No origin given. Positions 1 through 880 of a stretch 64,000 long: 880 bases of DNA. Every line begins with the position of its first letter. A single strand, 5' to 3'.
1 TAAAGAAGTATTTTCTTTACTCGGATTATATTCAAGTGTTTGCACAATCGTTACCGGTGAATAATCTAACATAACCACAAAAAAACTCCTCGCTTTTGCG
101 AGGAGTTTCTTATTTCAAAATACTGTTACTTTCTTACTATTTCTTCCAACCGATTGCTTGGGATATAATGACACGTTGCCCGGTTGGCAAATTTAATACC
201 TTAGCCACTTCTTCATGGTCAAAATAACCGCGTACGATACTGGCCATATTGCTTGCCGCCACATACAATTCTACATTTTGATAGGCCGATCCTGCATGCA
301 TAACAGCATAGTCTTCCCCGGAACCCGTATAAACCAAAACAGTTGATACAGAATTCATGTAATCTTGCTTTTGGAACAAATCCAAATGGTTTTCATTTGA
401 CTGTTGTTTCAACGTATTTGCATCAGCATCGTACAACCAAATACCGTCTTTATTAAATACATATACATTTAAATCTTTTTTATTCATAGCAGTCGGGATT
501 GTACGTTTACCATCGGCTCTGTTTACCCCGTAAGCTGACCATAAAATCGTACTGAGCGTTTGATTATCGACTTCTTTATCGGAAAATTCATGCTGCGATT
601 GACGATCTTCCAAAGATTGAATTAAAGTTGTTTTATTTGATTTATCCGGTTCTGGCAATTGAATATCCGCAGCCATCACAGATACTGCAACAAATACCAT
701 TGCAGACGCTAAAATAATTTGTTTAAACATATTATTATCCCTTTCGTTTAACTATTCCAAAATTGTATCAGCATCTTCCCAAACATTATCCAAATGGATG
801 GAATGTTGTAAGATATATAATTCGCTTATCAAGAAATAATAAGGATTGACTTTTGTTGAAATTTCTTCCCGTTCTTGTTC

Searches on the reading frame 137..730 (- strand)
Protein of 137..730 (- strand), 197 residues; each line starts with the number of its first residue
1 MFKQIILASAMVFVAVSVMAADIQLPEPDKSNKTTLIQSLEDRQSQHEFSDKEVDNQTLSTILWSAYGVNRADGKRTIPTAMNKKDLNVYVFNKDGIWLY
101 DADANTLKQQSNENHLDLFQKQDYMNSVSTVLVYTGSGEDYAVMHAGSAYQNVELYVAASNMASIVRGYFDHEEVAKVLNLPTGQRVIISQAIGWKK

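Call 18: search_protein_families(library=pfam, proteins=[window:137-730:-], max_evalue=0.001)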
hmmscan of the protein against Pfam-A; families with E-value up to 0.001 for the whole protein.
window:137-730:- (197 aa): 1 family
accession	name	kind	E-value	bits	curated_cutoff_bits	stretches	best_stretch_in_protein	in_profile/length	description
PF00881.29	Nitroreductase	-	1.1e-16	62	23.5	1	41-195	2-167/167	Nitroreductase family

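Call 60: find_encoding_contigs(protein=window:137-730:-, flank=10000, max_places=1)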
Protein window:137-730:- (197 aa): 8 contigs read that carry it; 1 place shown.
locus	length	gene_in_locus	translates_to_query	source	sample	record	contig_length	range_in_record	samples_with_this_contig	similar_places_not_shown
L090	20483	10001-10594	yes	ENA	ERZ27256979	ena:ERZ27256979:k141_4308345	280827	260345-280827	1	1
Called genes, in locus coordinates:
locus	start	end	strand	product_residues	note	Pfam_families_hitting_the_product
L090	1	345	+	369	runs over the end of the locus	PF01757:Acyl_transf_3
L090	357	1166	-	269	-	-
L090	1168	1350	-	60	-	-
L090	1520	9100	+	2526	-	-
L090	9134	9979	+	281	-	-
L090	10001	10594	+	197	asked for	PF00881:Nitroreductase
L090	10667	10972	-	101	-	PF13146:TRL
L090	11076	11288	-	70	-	-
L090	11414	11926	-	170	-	PF02525:Flavodoxin_2, PF03358:FMN_red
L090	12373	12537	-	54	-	-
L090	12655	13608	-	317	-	PF13280:WYL, PF25583:WCX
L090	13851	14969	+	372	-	PF14281:PDDEXK_4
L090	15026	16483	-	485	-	PF11074:DUF2779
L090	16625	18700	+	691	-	PF07693:KAP_NTPase (faint), PF06068:TIP49 (faint), PF20720:nSTAND3 (faint), PF00910:RNA_helicase (faint), PF05673:DUF815 (faint), PF12775:AAA_7 (faint), PF00004:AAA, PF00004:AAA, +8 more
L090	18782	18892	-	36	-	-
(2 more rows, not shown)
